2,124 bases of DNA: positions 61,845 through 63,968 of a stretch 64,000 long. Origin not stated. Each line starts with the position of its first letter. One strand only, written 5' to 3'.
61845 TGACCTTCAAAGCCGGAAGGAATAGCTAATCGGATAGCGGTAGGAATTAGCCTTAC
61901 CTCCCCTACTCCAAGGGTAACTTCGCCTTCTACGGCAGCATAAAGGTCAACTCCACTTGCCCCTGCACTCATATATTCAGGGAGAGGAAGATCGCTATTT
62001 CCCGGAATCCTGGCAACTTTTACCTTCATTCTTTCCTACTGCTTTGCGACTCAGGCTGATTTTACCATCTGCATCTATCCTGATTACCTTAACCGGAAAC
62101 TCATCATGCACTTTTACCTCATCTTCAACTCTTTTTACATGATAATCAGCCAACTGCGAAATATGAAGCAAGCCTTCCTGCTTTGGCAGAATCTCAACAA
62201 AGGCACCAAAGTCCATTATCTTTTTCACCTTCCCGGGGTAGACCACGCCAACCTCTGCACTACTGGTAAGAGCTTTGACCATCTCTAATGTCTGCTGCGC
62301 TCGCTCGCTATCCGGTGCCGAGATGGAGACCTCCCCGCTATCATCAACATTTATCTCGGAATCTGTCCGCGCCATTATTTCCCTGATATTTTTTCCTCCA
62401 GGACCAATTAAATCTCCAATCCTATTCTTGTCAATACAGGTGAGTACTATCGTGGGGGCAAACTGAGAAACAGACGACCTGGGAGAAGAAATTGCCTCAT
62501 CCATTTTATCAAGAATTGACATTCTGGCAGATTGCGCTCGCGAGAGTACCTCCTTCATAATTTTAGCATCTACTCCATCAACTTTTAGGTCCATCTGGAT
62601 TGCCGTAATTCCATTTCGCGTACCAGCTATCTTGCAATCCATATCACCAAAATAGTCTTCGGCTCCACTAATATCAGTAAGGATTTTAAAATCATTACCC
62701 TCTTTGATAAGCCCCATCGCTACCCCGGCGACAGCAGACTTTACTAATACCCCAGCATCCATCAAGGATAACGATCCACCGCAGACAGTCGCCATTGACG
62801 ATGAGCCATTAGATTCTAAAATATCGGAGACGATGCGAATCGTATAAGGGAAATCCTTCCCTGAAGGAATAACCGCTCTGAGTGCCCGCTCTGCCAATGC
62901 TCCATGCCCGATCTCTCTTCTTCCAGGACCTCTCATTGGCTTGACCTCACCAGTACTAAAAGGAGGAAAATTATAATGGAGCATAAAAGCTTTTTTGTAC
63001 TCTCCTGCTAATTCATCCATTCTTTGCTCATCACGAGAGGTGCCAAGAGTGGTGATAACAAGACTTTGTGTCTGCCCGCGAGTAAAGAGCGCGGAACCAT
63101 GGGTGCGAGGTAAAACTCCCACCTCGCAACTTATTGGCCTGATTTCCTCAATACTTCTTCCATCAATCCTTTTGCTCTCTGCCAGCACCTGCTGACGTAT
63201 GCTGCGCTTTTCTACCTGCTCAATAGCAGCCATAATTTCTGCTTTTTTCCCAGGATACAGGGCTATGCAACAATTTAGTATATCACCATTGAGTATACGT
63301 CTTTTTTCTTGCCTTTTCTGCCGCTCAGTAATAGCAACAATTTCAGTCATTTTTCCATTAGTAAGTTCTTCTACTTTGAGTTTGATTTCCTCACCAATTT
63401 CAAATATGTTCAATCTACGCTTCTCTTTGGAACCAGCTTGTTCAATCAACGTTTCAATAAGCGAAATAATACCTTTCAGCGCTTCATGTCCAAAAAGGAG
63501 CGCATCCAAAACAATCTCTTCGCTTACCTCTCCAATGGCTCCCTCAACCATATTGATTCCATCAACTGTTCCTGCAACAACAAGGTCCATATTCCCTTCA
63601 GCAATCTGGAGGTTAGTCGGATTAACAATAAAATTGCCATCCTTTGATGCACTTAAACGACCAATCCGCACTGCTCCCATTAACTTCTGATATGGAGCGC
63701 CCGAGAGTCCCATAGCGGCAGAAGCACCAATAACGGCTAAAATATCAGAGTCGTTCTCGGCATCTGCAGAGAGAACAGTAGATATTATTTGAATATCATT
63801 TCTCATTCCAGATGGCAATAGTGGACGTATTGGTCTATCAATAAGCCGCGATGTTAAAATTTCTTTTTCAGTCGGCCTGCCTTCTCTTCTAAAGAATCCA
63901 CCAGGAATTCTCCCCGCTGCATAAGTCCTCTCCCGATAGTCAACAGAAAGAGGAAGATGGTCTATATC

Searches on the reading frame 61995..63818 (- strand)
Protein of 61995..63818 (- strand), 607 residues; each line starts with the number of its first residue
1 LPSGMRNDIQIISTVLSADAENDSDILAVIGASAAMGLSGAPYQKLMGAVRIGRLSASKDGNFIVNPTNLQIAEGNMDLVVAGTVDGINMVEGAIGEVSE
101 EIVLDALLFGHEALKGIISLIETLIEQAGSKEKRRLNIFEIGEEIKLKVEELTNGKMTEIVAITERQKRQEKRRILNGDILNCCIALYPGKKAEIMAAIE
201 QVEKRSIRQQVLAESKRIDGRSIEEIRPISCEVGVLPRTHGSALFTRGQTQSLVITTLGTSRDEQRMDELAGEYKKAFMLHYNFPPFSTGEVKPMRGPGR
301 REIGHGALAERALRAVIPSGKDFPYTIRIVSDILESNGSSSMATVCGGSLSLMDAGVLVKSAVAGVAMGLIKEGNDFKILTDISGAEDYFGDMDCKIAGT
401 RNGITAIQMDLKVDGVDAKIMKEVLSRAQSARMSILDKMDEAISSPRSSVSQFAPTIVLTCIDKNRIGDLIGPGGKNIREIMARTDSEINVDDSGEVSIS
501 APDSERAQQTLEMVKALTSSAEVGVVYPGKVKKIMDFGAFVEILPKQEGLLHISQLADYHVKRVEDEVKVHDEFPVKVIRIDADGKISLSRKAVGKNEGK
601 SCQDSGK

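Call 17: search_protein_families(library=pfam, max_evalue=0.000001, proteins=[window:61995-63818:-])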
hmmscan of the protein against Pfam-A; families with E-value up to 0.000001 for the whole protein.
window:61995-63818:- (607 aa): 5 families
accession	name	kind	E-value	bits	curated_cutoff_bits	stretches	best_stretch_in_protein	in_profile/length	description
PF01138.27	RNase_PH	-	5.6e-34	117.8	25.5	1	225-357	1-129/130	3' exoribonuclease family, domain 1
PF00575.29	S1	-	6.7e-20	71.7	22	1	522-592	3-74/74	S1 RNA binding domain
PF03725.20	RNase_PH_C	-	4.3e-14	52.6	20.8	1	47-113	3-67/67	3' exoribonuclease family, domain 2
PF00013.35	KH_1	-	9.9e-10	38.5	21.5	1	462-515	6-65/66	KH domain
PF03726.19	PNPase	-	3e-08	34.5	24.6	1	144-222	1-81/81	Polyribonucleotide nucleotidyltransferase, RNA binding domain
